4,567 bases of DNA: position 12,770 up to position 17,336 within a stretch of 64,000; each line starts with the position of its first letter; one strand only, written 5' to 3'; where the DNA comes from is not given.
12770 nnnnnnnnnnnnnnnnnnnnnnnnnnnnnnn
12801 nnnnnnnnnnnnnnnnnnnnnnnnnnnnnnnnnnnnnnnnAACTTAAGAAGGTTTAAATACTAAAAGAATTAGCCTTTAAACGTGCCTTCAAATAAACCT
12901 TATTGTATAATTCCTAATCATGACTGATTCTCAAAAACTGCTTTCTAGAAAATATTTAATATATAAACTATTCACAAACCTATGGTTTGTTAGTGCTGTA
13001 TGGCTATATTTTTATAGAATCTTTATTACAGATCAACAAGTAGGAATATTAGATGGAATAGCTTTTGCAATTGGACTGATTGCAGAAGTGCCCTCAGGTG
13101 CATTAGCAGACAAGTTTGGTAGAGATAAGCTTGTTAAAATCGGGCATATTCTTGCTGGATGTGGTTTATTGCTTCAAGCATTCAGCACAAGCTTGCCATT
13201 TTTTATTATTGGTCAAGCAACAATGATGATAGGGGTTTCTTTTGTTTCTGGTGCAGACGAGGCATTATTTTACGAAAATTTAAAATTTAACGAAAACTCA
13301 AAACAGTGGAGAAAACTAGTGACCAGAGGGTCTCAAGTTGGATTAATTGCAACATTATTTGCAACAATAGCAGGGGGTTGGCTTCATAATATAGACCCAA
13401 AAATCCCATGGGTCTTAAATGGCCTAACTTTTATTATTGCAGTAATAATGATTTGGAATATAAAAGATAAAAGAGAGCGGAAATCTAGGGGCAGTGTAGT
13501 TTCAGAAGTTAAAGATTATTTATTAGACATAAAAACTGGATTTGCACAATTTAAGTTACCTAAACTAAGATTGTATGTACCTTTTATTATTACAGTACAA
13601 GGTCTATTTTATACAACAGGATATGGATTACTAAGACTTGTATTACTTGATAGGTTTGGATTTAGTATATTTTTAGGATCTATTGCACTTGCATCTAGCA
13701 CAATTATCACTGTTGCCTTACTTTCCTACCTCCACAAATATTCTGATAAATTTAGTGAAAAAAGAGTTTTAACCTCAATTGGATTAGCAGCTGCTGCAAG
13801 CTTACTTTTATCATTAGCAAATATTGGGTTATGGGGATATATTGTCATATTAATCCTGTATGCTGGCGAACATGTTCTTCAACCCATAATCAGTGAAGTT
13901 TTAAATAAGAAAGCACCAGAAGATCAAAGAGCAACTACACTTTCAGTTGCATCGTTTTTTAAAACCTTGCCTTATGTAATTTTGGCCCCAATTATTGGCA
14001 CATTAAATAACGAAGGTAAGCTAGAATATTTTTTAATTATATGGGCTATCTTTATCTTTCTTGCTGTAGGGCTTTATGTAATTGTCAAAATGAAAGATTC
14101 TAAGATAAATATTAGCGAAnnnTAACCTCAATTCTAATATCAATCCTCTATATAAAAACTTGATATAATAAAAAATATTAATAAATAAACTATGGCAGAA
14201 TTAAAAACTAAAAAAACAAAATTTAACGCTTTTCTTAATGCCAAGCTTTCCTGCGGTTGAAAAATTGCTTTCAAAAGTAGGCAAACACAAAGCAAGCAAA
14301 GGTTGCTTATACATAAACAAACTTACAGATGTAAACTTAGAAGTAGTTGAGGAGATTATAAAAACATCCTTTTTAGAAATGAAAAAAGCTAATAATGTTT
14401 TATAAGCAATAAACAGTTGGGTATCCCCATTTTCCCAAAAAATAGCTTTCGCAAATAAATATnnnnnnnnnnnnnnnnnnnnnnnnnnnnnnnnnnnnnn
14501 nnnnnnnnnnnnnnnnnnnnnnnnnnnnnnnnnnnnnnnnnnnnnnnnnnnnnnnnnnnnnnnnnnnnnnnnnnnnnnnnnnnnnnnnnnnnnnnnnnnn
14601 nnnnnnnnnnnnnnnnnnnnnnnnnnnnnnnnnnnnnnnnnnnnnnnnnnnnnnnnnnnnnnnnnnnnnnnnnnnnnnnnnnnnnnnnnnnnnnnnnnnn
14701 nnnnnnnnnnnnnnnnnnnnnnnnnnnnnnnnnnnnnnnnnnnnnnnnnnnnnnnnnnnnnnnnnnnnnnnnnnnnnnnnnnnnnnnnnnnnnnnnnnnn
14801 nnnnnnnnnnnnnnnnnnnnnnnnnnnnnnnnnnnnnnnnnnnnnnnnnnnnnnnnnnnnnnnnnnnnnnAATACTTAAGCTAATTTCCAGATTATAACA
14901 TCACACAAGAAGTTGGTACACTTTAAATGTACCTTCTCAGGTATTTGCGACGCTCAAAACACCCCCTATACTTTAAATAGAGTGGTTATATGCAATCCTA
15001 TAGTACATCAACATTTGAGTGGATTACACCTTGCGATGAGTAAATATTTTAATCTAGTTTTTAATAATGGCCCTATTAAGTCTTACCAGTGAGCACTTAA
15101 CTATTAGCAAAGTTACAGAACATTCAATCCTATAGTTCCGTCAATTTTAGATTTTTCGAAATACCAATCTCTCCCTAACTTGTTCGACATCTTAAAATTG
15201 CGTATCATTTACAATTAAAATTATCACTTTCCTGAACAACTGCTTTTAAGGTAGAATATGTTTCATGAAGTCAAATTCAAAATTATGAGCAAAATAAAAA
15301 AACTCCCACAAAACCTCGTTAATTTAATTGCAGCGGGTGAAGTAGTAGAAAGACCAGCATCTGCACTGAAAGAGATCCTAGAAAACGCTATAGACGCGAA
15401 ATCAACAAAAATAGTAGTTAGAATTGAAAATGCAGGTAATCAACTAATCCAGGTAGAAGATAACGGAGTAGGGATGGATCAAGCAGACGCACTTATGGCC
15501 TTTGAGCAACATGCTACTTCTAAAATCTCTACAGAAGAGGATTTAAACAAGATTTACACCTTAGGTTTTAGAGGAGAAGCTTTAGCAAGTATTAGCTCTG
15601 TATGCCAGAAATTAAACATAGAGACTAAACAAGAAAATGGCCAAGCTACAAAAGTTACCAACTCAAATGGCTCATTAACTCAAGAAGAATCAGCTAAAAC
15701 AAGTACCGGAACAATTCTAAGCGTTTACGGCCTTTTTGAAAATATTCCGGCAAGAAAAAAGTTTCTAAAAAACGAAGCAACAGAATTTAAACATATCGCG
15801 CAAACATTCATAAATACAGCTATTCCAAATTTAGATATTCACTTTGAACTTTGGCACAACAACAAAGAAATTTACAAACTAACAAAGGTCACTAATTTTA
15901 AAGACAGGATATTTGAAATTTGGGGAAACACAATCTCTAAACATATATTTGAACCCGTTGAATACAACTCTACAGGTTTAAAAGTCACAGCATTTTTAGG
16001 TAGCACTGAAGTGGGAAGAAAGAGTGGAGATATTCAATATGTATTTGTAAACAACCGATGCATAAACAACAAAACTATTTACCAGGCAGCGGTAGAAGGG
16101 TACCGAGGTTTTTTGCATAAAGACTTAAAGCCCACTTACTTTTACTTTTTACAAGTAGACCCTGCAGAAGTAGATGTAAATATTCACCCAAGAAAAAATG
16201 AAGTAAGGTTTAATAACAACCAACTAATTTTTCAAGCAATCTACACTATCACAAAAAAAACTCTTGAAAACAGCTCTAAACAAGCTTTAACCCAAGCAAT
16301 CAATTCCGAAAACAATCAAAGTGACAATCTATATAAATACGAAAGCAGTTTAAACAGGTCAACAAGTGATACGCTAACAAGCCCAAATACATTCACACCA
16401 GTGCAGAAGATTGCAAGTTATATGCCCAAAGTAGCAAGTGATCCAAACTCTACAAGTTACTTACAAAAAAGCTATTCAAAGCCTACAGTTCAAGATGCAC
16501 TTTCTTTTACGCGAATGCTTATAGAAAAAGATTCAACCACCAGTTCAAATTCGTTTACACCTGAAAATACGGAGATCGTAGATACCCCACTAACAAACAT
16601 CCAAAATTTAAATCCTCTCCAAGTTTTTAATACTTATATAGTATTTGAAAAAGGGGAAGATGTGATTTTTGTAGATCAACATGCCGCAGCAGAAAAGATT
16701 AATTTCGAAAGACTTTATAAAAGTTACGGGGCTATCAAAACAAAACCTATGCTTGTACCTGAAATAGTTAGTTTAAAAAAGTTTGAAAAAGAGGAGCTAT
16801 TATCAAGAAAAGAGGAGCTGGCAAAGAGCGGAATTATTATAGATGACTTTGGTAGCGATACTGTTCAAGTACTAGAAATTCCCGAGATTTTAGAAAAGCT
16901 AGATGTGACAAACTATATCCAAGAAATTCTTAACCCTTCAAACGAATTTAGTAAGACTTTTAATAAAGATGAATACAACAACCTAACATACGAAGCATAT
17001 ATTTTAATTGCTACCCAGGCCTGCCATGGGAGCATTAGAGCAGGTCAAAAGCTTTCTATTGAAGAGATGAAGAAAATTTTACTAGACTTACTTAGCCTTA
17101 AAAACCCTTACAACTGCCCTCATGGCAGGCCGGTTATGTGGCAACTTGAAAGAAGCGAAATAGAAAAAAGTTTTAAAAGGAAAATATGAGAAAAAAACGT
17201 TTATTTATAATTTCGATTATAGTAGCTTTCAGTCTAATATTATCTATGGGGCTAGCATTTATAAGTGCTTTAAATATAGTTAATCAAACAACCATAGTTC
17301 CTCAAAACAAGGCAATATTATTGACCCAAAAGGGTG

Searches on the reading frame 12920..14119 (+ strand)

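Call 37: search_protein_families(library=pfam, proteins=[window:12920-14119:+], max_evalue=0.001)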
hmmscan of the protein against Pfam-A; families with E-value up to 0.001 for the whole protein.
window:12920-14119:+ (400 aa): 2 families
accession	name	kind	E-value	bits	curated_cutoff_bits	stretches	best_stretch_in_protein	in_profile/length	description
PF07690.21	MFS_1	-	4.7e-30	105.1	33.4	2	26-354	17-345/347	Major Facilitator Superfamily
PF12832.13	MFS_1_like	-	3e-08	33.6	25.2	1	29-346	24-344/373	MFS_1 like family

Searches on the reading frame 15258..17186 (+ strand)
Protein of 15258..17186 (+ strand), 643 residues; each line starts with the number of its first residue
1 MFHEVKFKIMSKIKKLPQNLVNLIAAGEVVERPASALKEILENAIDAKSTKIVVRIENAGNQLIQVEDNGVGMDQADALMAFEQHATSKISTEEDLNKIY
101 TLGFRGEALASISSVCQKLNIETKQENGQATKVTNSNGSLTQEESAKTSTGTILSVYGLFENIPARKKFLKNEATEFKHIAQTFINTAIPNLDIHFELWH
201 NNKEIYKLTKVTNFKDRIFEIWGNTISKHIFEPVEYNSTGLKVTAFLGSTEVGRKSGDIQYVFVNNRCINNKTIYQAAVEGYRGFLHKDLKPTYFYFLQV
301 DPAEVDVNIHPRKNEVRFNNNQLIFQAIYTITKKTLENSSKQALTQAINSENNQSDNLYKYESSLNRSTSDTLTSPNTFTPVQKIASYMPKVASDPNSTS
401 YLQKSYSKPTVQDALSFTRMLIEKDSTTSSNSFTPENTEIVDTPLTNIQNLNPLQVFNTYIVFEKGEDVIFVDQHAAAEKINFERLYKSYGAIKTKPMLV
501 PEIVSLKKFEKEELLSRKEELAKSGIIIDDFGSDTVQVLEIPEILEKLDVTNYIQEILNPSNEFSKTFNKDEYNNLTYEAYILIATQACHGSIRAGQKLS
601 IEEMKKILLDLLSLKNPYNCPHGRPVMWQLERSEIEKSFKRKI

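Call 37: search_protein_families(library=pfam, proteins=[window:15258-17186:+], max_evalue=0.001)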
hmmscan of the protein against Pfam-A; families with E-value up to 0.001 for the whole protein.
window:15258-17186:+ (643 aa): 4 families
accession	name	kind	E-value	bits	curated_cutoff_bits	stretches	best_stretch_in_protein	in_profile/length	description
PF08676.16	MutL_C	-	3.3e-30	105.1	25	1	455-599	3-142/142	MutL C terminal dimerisation domain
PF01119.25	DNA_mis_repair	-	3.1e-29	101.4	26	1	220-336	3-118/119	DNA mismatch repair protein, C-terminal domain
PF13589.12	HATPase_c_3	-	1.2e-13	51.7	25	1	34-144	4-112/137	Histidine kinase-, DNA gyrase B-, and HSP90-like ATPase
PF02518.31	HATPase_c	-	3.2e-08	34.4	26.4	1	32-93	5-64/111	Histidine kinase-, DNA gyrase B-, and HSP90-like ATPase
